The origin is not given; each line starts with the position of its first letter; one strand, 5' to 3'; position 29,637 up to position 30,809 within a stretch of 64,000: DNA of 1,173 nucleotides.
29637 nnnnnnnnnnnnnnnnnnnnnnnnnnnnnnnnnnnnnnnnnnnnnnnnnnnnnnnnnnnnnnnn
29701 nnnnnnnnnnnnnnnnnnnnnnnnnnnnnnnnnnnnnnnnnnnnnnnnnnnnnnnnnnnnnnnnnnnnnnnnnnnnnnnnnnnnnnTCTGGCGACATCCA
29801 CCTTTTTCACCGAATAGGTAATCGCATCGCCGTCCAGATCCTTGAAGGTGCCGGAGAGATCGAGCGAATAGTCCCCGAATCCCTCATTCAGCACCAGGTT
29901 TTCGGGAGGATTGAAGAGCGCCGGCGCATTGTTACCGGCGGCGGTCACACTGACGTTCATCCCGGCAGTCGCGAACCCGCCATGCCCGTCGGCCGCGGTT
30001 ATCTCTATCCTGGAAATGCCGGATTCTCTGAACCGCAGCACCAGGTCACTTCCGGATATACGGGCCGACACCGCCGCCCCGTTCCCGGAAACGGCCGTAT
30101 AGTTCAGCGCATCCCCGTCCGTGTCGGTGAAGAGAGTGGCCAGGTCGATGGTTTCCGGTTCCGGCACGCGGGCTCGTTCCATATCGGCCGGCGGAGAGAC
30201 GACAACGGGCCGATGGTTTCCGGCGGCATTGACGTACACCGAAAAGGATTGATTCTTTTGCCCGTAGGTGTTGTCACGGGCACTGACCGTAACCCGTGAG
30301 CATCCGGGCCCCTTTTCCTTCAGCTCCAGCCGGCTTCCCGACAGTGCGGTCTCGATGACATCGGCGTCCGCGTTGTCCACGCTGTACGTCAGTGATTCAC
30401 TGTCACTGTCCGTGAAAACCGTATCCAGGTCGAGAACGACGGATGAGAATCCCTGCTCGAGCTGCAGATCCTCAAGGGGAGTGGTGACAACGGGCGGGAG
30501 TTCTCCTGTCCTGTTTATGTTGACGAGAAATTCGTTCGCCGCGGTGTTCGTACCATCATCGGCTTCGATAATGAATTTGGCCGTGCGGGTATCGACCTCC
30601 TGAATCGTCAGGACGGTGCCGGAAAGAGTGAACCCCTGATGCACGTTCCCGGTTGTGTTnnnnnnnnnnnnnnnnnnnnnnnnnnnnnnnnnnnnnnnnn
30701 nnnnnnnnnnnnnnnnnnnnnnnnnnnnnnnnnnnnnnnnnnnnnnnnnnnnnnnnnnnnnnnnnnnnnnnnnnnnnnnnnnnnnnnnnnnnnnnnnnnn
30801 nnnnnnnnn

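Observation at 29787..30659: GPH sugar symporter with a ~290-aa cadherin-like repeat array inserted in periplasmic loop TM5-TM6, arranged half-full-full-half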

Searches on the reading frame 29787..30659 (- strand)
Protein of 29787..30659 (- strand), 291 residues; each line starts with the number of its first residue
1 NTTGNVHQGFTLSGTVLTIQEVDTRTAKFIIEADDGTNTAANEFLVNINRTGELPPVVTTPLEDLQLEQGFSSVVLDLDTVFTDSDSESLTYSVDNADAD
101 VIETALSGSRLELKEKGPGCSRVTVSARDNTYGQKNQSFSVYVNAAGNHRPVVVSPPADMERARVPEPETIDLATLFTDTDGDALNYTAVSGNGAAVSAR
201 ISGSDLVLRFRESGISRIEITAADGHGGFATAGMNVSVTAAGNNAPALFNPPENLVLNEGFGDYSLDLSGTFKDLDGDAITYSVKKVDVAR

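Call 3: search_protein_families(library=pfam, proteins=[window:29787-30659:-], max_evalue=1)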
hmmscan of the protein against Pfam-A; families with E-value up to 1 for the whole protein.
window:29787-30659:- (291 aa): 3 families
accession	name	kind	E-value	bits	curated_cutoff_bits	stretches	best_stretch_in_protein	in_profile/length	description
PF17963.7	Big_9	-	2.6e-05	25.5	23.6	1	159-236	8-88/89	Bacterial Ig domain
PF17892.7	Cadherin_5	-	0.084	13.1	26.5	1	148-239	2-98/98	Cadherin-like domain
PF17803.7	Cadherin_4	-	0.14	13.1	25.1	1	160-196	18-58/71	Bacterial cadherin-like domain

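Call 8: find_homologous_proteins(query=window:29787-30659:-, max_evalue=0.001)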
Query window:29787-30659:- (291 aa): 3 proteins with E <= 0.001 among 2809 candidates.
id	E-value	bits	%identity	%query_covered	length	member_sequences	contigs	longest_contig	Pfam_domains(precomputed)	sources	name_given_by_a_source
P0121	2.6e-75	272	100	45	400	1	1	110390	PF13347.13,PF07690.22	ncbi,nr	ncbi:MFS transporter [bacterium]|nr:MFS transporter [bacterium]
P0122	4.3e-16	77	32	78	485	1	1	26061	PF22352.3,PF17963.8,PF02494.23,PF17803.8,PF05345.19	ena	-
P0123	1.4e-10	59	33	39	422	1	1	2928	PF17963.8,PF02368.25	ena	-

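Call 23: find_related_loci(query=window:29787-30659:-, collection=genome_contigs, flank=8000)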
Query window:29787-30659:- (291 aa) in genome_contigs; peptide patterns used: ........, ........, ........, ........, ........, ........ (x = any residue, [..] = any of these).
156 stretches matched a pattern; 2 encode a relative of the query (tblastn E <= 1e-3); 2 distinct loci.
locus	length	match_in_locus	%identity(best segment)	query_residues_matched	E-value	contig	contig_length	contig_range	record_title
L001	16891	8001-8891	29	82-286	9e-8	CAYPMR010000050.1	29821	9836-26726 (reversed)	MAG TPA_asm: uncultured Granulosicoccaceae bacterium isolate SRP065251_co1_42 genome assembly, contig: NODE_962_length_2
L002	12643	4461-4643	42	167-230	3e-6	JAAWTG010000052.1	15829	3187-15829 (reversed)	MAG: Clostridia bacterium isolate ABMPRH_312_1 SL341401_scaffold_4779, whole genome shotgun sequence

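Call 25: find_encoding_contigs(protein=P0121, flank=6000, max_places=3)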
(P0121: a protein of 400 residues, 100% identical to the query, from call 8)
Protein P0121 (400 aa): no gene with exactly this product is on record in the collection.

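Call 48: search_protein_representatives(alignment_id=A3)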
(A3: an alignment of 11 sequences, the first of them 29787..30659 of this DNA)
Query: 11 sequences, 291 profile positions. Proteins with E-value up to 0.001 (for the whole library): 24379; up to 1e-10: 10492; up to 1e-30: 2891. The best 150 are listed.
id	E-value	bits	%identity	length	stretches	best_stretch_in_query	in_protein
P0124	0.0e+00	2487.0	-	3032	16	8-287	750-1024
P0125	0.0e+00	2368.1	-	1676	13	54-285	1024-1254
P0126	0.0e+00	1849.2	-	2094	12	10-285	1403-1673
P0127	0.0e+00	1656.4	-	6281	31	54-258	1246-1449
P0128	0.0e+00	1625.5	-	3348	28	56-288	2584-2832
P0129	0.0e+00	1583.2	-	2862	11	54-283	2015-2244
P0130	0.0e+00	1528.4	-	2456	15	23-284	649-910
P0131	0.0e+00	1421.1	-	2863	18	75-286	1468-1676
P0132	0.0e+00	1394.3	-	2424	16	11-283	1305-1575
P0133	0.0e+00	1371.1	-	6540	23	53-291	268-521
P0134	0.0e+00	1346.6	-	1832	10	11-283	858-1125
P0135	0.0e+00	1301.0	-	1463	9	54-283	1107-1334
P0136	0.0e+00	1243.8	-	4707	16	54-288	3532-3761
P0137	0.0e+00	1219.0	-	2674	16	52-286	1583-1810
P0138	0.0e+00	1084.3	-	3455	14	14-285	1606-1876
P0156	5.6e-257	865.8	-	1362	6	11-283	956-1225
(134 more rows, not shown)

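Call 49: list_cluster_members(proteins=[P0121, P0024, P0029, P0045, P0048, P0050, P0051, P0061, P0065, P0057])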
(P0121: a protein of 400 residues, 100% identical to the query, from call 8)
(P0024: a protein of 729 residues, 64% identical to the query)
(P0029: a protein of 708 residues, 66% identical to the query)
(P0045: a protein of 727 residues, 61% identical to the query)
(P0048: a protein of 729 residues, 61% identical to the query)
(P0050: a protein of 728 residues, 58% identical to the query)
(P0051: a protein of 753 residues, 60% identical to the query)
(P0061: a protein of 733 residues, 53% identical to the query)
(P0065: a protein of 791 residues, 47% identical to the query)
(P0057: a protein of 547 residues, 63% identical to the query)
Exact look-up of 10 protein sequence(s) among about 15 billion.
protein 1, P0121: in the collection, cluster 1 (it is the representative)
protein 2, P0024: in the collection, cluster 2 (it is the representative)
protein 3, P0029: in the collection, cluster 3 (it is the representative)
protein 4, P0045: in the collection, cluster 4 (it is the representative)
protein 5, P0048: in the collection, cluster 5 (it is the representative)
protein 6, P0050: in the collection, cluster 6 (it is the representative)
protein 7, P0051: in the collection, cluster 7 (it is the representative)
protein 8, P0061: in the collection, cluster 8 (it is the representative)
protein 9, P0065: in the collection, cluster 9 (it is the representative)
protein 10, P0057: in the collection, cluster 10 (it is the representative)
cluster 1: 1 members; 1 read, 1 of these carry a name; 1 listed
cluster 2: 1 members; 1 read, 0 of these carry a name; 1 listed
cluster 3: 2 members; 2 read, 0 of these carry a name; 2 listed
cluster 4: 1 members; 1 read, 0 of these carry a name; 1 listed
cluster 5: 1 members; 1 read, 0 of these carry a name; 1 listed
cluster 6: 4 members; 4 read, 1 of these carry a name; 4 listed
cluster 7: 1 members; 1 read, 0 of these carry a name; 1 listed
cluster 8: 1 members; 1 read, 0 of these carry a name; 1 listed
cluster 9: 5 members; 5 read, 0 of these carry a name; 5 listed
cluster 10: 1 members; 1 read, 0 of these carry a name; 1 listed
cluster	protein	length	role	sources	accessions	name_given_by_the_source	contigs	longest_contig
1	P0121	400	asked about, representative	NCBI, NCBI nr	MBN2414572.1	MFS transporter [bacterium]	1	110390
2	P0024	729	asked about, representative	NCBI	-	-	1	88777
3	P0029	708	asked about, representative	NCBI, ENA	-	-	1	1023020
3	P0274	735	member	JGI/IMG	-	-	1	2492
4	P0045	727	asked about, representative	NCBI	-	-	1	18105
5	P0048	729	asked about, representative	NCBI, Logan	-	-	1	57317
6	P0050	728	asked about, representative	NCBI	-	-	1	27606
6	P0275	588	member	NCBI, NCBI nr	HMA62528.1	MAG TPA: MFS transporter, partial [bacterium] | MFS transporter [bacterium]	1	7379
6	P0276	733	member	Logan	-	-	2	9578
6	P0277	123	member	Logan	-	-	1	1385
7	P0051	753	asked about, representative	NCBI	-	-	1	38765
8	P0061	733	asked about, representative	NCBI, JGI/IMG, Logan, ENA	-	-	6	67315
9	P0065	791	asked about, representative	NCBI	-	-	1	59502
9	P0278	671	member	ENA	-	-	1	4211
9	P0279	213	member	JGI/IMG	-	-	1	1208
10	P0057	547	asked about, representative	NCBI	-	-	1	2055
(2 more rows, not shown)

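Call 73: search_protein_families(library=pfam, proteins=[P0156, P0125], max_evalue=0.001)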
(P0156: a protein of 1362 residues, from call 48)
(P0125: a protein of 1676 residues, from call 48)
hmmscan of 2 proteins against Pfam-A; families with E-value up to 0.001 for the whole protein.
P0156 (1362 aa): 12 families
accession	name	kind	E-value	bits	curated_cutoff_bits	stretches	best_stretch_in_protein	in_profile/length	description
PF17963.7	Big_9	-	1.2e-37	129.1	23.6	5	1185-1271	1-86/89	Bacterial Ig domain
PF02368.24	Big_2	-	5.6e-17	61.9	22.8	1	929-983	22-73/79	Bacterial Ig-like domain (group 2)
PF13855.12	LRR_8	-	9.6e-13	48.1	27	2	160-222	1-61/61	Leucine rich repeat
PF17892.7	Cadherin_5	-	5.2e-12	45.9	26.5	0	841-903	32-97/98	Cadherin-like domain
PF00560.39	LRR_1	-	8e-10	37.4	20.6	0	187-209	1-23/23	Leucine Rich Repeat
PF23598.1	LRR_14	-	4.1e-09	36.1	40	1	108-217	43-143/353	Leucine-rich repeat region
PF12799.13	LRR_4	-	1.4e-07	31.9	27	0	186-226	1-39/44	Leucine Rich repeats (2 copies)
PF18962.6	Por_Secre_tail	-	2.6e-06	28.1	27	1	1303-1361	15-75/75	Secretion system C-terminal sorting domain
PF13895.12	Ig_2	-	8.3e-06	26.4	27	1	301-342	30-68/79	Immunoglobulin domain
PF02655.19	ATP-grasp_3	-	2.5e-05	24.8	23.2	0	754-786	69-101/160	ATP-grasp domain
PF25019.1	LRR_R13L1-DRL21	-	0.00014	22.2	27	0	170-218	77-125/127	R13L1/DRL21 LRRs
PF13927.12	Ig_3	-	0.00091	20.1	30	1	298-339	29-78/78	Immunoglobulin domain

P0125 (1676 aa): 5 families
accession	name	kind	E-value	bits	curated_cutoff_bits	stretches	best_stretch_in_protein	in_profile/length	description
PF17963.7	Big_9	-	7.4e-45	152.2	23.6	0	837-923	3-88/89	Bacterial Ig domain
PF18962.6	Por_Secre_tail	-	9.6e-16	58.3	27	1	1603-1674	1-74/75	Secretion system C-terminal sorting domain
PF02368.24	Big_2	-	3.8e-14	52.8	22.8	0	493-541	31-76/79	Bacterial Ig-like domain (group 2)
PF23837.1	DUF7207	-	3.7e-06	27.3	27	0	10-40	63-93/120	Family of unknown function (DUF7207)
PF17892.7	Cadherin_5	-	2.2e-05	24.7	26.5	0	741-832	2-98/98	Cadherin-like domain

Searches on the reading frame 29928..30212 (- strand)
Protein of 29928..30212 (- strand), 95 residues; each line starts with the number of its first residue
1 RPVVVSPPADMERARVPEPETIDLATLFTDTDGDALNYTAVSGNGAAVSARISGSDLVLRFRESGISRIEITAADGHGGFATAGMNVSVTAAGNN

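Call 51: search_protein_families(library=pfam, proteins=[window:29928-30212:-], max_evalue=1)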
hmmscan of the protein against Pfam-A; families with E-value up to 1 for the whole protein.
seq(95 aa): 3 families
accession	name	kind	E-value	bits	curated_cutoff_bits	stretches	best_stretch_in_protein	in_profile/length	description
PF17963.7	Big_9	-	1.1e-05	26.6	23.6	1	12-87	9-88/89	Bacterial Ig domain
PF17892.7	Cadherin_5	-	0.012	15.9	26.5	1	20-90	22-98/98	Cadherin-like domain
PF17803.7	Cadherin_4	-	0.046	14.7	25.1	1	14-47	21-58/71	Bacterial cadherin-like domain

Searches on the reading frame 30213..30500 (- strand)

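Call 51: search_protein_families(library=pfam, proteins=[window:30213-30500:-], max_evalue=1)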
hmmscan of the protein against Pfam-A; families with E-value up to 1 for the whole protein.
seq(96 aa): 2 families
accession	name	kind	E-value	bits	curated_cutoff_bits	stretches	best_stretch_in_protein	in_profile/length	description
PF08787.18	Alginate_lyase2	-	0.056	13.7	29.7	1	10-78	20-82/225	Alginate lyase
PF05345.18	He_PIG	-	0.094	13.6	24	0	19-90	17-95/96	Putative Ig domain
